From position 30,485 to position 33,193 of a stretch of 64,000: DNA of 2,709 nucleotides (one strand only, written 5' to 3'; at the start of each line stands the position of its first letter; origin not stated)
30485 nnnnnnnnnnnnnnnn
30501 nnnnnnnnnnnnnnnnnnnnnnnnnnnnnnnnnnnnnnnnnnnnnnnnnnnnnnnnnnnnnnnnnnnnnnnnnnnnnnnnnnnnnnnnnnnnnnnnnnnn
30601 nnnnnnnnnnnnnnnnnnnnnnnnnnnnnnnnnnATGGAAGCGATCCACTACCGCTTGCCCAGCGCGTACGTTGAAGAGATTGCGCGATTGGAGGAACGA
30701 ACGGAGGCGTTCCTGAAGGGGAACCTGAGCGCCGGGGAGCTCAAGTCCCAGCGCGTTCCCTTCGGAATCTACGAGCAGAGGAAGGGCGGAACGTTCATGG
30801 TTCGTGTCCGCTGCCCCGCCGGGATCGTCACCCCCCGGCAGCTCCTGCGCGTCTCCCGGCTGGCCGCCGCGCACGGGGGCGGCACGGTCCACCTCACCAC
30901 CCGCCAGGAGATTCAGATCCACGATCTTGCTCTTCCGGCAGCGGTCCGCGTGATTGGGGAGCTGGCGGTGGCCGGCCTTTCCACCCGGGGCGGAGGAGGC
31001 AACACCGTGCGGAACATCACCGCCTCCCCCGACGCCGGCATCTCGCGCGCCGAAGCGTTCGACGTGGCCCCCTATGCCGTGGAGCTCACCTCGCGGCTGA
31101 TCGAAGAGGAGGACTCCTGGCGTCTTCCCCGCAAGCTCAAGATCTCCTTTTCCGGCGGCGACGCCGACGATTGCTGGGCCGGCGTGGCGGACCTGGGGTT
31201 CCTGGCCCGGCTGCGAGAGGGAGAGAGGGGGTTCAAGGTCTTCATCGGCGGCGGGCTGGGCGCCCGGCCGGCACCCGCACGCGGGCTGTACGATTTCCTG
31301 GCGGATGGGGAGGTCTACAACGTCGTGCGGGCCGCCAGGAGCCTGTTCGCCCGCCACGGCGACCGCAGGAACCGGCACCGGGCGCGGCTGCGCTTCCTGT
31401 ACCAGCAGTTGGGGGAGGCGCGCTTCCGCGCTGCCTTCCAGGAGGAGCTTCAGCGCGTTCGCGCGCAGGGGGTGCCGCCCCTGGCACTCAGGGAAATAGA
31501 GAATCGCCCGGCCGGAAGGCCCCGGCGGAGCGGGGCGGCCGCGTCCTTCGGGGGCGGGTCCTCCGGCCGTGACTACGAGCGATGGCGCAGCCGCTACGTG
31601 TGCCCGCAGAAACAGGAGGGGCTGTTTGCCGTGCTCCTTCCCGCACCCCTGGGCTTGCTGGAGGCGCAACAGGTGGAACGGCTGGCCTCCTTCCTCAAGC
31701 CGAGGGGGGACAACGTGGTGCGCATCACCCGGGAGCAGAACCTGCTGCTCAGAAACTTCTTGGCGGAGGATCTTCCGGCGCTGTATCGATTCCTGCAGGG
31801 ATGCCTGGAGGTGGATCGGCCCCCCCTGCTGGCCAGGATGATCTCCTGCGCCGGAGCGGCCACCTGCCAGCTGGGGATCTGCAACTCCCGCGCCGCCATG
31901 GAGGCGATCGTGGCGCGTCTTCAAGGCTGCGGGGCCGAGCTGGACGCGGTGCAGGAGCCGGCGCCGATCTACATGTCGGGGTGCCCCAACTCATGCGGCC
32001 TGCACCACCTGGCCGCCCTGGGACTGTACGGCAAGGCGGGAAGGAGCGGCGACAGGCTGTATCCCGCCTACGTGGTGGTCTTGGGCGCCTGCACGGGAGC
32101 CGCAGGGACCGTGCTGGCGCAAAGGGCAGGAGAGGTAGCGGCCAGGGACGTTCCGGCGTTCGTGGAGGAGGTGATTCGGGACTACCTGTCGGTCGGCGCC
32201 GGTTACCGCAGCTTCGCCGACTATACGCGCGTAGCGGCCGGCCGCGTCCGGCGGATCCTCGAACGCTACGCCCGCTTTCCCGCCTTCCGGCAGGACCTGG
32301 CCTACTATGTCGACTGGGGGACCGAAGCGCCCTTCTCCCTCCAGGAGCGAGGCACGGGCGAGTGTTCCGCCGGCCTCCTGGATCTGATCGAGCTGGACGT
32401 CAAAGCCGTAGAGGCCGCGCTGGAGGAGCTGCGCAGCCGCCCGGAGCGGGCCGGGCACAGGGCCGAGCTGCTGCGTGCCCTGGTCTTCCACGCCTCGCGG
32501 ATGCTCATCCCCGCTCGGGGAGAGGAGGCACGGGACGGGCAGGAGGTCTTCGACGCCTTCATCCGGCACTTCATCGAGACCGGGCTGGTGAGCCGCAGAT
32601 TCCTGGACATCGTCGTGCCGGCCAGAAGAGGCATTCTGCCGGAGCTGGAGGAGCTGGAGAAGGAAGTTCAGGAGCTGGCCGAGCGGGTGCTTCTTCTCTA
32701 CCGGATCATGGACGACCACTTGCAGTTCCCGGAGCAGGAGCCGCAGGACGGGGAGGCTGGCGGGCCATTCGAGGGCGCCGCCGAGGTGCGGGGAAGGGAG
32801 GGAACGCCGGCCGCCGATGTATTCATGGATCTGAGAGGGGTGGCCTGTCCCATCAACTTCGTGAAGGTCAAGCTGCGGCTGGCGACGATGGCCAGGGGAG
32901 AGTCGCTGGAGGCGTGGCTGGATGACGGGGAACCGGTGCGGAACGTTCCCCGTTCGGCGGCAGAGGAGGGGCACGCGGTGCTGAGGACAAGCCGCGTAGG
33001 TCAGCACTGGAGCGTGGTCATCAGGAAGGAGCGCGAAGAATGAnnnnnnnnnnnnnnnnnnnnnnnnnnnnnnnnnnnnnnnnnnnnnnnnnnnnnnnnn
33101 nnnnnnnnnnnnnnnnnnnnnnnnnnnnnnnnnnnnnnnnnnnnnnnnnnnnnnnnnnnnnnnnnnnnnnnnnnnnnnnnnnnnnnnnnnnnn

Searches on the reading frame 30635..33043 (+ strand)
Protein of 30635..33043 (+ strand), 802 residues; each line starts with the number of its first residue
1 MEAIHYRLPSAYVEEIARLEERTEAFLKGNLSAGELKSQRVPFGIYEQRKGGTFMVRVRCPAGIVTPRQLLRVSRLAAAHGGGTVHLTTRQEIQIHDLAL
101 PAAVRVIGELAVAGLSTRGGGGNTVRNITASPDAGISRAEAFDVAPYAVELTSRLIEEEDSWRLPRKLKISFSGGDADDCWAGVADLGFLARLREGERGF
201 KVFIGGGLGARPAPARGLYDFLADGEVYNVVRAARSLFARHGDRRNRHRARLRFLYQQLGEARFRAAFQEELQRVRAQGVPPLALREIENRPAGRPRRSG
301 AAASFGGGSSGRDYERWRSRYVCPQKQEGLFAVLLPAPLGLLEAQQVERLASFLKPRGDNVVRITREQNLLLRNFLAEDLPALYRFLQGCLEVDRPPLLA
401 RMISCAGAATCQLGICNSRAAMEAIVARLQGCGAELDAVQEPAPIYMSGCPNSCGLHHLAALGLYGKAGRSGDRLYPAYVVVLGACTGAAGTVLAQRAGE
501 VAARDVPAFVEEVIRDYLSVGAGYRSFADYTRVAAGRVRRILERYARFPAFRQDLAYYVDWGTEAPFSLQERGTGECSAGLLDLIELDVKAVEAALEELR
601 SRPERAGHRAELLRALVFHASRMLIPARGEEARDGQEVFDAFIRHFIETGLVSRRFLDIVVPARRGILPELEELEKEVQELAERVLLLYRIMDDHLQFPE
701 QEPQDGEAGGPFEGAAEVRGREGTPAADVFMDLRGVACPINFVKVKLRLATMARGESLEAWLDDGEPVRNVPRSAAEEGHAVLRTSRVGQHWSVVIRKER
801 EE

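Call 17: search_protein_families(library=pfam, proteins=[window:30635-33043:+], max_evalue=0.001)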
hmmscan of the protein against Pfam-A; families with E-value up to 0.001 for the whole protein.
window:30635-33043:+ (802 aa): 3 families
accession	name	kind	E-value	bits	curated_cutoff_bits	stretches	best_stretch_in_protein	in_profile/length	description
PF01077.27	NIR_SIR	-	1.6e-36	125.6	27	1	122-273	2-155/158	Nitrite and sulphite reductase 4Fe-4S domain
PF03460.22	NIR_SIR_ferr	-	2.8e-29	101.1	24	2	46-110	1-66/69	Nitrite/Sulfite reductase ferredoxin-like half domain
PF01206.22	TusA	-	6.4e-18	64.8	28.6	1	731-798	3-70/70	Sulfurtransferase TusA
